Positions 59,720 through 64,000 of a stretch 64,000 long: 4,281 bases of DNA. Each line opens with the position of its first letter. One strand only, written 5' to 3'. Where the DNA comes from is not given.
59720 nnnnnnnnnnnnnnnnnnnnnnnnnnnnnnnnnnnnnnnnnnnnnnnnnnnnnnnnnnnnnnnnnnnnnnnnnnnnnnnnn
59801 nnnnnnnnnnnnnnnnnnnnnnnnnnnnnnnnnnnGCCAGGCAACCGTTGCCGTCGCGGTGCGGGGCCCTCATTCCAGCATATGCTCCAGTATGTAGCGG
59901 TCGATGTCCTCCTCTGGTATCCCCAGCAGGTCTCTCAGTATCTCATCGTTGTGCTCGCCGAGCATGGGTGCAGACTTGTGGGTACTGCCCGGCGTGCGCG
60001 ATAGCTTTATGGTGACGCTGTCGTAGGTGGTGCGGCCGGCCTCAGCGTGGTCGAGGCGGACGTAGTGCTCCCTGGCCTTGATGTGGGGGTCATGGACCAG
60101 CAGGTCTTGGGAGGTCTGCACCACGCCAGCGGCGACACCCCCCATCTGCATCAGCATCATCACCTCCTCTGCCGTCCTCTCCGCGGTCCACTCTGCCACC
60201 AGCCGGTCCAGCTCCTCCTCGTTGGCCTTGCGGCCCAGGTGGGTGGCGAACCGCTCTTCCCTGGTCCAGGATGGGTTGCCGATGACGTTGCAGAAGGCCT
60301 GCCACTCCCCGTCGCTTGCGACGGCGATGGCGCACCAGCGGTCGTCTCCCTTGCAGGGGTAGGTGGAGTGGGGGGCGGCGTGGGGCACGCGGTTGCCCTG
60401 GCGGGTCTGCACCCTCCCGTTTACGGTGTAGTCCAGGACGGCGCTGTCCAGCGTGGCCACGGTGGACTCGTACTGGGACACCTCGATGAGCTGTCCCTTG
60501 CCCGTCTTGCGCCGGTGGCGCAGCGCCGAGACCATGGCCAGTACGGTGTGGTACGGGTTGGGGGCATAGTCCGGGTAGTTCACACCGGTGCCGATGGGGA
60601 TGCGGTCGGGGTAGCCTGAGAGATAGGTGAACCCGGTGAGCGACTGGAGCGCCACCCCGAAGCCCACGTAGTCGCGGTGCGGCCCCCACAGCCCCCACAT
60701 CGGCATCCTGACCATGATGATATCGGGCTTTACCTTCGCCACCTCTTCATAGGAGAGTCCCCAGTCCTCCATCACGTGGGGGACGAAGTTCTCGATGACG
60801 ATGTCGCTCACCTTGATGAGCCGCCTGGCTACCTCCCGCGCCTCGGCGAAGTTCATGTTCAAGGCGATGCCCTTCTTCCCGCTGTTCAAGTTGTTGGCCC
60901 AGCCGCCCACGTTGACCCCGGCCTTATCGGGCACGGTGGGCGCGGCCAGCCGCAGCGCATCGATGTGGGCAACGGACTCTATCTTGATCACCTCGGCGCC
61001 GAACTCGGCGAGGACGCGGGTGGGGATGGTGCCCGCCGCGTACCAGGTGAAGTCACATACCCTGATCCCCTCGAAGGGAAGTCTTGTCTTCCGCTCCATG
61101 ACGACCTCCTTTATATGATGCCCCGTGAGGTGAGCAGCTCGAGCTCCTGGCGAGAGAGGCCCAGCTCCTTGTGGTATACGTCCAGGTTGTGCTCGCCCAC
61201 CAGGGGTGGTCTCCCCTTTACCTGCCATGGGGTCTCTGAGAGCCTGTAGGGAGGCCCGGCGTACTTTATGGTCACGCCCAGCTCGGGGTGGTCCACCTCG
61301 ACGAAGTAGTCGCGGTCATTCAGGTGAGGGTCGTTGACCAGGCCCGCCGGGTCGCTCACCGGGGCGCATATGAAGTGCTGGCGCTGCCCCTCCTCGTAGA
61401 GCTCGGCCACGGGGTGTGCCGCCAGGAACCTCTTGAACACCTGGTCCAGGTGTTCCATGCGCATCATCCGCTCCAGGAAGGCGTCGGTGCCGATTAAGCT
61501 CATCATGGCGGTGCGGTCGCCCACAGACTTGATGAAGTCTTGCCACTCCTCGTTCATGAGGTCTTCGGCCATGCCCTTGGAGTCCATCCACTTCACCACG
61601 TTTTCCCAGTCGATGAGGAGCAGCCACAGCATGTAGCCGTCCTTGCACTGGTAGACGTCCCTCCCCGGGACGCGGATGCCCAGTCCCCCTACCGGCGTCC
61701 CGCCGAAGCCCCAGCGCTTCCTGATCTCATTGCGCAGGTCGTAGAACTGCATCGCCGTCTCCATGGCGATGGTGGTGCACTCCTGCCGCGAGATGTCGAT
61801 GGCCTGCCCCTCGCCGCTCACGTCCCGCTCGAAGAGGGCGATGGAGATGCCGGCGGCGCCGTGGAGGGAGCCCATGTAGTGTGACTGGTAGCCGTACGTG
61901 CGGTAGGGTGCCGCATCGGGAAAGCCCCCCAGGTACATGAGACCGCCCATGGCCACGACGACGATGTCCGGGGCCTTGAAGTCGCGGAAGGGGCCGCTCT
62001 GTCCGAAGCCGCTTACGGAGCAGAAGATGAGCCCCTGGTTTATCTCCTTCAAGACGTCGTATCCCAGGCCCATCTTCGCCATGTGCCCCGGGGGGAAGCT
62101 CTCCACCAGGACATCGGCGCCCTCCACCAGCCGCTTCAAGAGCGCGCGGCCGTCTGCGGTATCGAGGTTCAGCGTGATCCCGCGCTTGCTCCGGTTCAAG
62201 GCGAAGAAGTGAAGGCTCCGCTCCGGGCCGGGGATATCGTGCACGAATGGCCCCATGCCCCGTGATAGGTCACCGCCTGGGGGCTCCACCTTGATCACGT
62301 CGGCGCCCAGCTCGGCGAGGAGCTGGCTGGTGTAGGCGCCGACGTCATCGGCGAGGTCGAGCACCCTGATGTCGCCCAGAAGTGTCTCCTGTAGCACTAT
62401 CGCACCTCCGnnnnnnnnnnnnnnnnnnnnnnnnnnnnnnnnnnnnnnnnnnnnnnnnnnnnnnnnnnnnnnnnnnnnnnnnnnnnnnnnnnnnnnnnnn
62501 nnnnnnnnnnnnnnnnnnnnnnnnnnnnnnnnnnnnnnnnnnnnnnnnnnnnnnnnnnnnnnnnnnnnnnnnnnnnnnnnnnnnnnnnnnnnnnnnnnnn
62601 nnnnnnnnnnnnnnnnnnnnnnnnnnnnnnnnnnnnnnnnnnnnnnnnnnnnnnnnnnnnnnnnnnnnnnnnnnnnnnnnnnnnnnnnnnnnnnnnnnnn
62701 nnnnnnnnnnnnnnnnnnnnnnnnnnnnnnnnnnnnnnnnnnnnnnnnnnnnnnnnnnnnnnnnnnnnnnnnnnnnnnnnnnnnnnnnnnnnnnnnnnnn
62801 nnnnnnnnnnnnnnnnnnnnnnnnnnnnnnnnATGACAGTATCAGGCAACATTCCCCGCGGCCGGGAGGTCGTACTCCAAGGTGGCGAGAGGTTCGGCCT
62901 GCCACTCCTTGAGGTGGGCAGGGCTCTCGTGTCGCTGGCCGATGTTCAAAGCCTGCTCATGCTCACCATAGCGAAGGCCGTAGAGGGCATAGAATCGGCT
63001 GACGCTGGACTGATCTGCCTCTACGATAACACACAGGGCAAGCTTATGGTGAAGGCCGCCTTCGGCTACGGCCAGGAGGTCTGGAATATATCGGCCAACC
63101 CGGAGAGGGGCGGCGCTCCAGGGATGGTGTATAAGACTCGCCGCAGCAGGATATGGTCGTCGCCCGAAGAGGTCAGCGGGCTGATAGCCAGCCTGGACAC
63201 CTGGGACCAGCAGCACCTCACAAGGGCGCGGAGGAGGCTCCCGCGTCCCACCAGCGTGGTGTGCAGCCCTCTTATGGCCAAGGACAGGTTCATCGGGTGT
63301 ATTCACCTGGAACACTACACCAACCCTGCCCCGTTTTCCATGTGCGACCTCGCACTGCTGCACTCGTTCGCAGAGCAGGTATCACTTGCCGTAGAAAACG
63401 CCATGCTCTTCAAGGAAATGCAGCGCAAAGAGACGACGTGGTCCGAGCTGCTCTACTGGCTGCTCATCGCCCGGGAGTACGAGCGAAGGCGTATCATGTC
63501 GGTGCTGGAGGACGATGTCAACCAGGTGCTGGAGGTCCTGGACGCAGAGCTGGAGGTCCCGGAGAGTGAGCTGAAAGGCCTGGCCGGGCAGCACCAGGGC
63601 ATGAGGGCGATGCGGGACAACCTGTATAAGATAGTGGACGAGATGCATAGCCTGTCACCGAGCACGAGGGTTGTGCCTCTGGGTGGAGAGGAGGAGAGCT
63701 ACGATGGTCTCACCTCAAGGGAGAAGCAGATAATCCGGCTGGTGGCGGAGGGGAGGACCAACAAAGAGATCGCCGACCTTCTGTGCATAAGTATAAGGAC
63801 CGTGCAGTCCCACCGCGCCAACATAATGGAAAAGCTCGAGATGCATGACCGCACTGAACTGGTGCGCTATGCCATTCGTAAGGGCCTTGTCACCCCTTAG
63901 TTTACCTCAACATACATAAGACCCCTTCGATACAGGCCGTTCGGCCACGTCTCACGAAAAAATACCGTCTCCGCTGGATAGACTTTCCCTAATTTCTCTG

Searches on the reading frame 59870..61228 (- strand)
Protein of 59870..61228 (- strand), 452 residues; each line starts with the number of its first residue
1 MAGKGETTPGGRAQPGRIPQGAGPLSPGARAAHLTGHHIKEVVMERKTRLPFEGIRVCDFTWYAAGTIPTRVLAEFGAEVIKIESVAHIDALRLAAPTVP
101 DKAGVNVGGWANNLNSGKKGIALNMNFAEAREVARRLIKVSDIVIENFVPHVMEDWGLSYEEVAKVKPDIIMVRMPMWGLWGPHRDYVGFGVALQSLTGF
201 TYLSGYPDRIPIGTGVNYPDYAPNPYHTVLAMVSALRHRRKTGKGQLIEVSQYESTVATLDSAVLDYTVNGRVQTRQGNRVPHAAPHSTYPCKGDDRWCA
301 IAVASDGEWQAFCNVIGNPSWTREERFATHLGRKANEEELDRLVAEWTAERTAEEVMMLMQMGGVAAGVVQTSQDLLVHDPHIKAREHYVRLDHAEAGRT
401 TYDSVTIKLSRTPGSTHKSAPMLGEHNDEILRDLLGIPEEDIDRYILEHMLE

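Call 6: search_protein_families(library=pfam, proteins=[window:59870-61228:-])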
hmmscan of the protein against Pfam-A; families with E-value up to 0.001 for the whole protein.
window:59870-61228:- (452 aa): 1 family
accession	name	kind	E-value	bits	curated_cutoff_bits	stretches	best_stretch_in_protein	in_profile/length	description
PF02515.22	CoA_transf_3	-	3.5e-110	369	23.3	1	53-427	2-366/366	CoA-transferase family III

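Call 41: list_cluster_members(proteins=[window:59870-61228:-, window:59449-59835:+, window:44438-45742:+, window:31793-33010:-, window:21891-23171:-, window:10345-12816:-, window:35046-36077:+, window:62833-63900:+])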
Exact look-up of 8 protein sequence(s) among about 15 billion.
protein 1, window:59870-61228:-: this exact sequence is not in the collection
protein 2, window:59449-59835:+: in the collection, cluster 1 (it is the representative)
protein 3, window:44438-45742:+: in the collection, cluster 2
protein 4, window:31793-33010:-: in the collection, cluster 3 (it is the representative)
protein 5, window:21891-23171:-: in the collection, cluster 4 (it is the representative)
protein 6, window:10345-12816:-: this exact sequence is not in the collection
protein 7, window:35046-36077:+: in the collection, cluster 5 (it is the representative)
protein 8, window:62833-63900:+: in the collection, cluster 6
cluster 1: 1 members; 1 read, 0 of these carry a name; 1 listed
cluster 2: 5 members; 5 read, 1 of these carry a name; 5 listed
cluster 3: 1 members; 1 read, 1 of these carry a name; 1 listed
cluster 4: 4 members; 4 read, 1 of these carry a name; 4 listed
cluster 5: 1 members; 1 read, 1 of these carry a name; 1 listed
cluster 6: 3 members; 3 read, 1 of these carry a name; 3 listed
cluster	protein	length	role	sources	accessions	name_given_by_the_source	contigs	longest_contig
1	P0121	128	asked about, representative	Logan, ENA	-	-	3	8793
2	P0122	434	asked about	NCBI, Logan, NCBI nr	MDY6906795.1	MAG: CoA transferase [Chloroflexota bacterium] | CoA transferase [Chloroflexota bacterium]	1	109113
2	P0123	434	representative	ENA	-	-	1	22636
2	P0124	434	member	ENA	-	-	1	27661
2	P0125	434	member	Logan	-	-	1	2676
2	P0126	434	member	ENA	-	-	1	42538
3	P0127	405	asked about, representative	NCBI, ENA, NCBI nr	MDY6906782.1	MAG: ABC transporter permease [Chloroflexota bacterium] | ABC transporter permease [Chloroflexota bacterium]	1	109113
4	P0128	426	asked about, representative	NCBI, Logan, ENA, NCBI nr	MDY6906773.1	MAG: glycosyltransferase [Chloroflexota bacterium] | glycosyltransferase [Chloroflexota bacterium]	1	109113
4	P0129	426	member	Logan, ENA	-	-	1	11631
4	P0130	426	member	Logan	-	-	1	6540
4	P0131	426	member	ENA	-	-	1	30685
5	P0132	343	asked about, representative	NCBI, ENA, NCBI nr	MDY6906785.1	MAG: recombinase RecA [Chloroflexota bacterium] | recombinase RecA [Chloroflexota bacterium]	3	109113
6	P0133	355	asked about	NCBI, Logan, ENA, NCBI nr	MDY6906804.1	MAG: LuxR C-terminal-related transcriptional regulator [Chloroflexota bacterium] | LuxR C-terminal-related transcriptional regulator [Chloroflexota bacterium]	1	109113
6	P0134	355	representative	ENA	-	-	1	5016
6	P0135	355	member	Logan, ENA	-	-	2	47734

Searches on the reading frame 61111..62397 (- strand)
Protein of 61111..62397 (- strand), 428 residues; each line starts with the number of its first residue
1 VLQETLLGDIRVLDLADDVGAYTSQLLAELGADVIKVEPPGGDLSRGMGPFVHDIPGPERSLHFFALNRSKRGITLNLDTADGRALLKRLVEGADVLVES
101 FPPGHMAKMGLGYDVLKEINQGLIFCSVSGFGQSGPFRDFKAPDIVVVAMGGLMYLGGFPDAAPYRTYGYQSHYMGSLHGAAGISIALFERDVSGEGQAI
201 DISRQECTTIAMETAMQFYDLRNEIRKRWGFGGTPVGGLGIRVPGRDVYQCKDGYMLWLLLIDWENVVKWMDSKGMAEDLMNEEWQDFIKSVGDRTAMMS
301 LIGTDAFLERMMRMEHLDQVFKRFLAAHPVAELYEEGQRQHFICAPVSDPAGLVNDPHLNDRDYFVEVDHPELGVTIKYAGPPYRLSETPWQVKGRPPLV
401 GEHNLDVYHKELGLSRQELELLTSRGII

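Call 49: search_protein_families(library=ncbifam, proteins=[window:61111-62397:-])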
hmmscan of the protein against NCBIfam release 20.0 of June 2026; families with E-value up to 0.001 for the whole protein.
window:61111-62397:- (428 aa): 7 families
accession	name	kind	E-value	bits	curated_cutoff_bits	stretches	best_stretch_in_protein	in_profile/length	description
NF003809.0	PRK05398.1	subfamily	5.1e-58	196.6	442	2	7-207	5-203/416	formyl-CoA transferase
NF041294.1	Scnl_mescCoAtase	equivalog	8.6e-55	186.4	700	1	7-407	4-379/381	succinyl-CoA:mesaconate CoA-transferase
TIGR03253.1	oxalate_frc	equivalog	3.3e-54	184.2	504.2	2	7-207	4-202/416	formyl-CoA transferase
NF052585.1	SucGlutTfsCaiB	equivalog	3.2e-48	164.3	750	1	6-408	7-385/394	succinate--glutarate CoA-transferase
NF008511.0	PRK11430.1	equivalog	1.5e-42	146.1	522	1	13-220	16-220/381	CoA:oxalate CoA-transferase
NF002914.1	PRK03525.1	equivalog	2.1e-24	86.2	413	1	20-428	24-397/400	L-carnitine CoA-transferase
TIGR04253.1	mesacon_CoA_iso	equivalog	2.9e-12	46.3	725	1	18-207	14-197/403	2-methylfumaryl-CoA isomerase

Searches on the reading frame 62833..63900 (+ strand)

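Call 49: search_protein_families(library=ncbifam, proteins=[window:62833-63900:+])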
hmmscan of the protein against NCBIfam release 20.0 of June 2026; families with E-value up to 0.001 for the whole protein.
window:62833-63900:+ (355 aa): 32 families (the best 25 are shown)
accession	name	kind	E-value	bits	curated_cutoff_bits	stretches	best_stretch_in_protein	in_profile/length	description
NF011896.0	PRK15369.1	equivalog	1.1e-19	70.9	242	1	286-352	143-209/211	two component system response regulator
NF052445.1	RespRegMctR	equivalog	2.6e-16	59.6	300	1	287-352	139-204/205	two-component system response regulator MctR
NF040749.1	tetrathio_RR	equivalog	9.1e-16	58.1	290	1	287-345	128-186/191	tetrathionate respiration response regulator TtrR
NF052366.1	photon_PedR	equivalog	1.2e-15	57.4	120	1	293-353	3-63/74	photosynthetic electron transport-dependent transcriptional regulator PedR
NF047785.1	respo_reg_MadR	equivalog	2.2e-13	50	300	1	275-353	131-209/209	MadR family response regulator transcription factor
TIGR03020.2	EpsA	equivalog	7.7e-13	48.6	170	1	285-344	183-242/247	XrtB/PEP-CTERM-associated transcriptional regulator EpsA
NF006900.1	PRK09390.1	equivalog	1.7e-11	44.1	255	1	292-351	142-201/203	response regulator FixJ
NF007403.0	PRK09935.1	equivalog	6.1e-11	42.3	271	1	292-350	149-207/210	fimbria biosynthesis transcriptional regulator FimZ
TIGR03541.1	reg_near_HchA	equivalog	1.1e-10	41.4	215.6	1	290-351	169-230/232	PA1136 family autoinducer-binding transcriptional regulator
NF007685.0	PRK10360.1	equivalog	4e-10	39.8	258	1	289-345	134-190/196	response regulator transcription factor UhpA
NF007505.1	PRK10100.1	equivalog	7.5e-10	38.8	250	1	289-347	141-199/204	biofilm master transcriptional regulator CsgD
NF007018.1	PRK09483.1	equivalog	7.9e-10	38.7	280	1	286-353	142-209/217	UvrY/SirA/GacA family response regulator transcription factor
NF007935.0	PRK10651.1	equivalog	1.7e-09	37.2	250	1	286-346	149-209/216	two-component system response regulator NarL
NF007561.1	PRK10188.1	equivalog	3.6e-09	36.3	350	1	293-353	180-240/240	quorum-sensing transcriptional regulator SdiA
NF047402.1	TransRegVisN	equivalog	4.8e-08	32.6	250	1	292-353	185-246/246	transcriptional regulator VisN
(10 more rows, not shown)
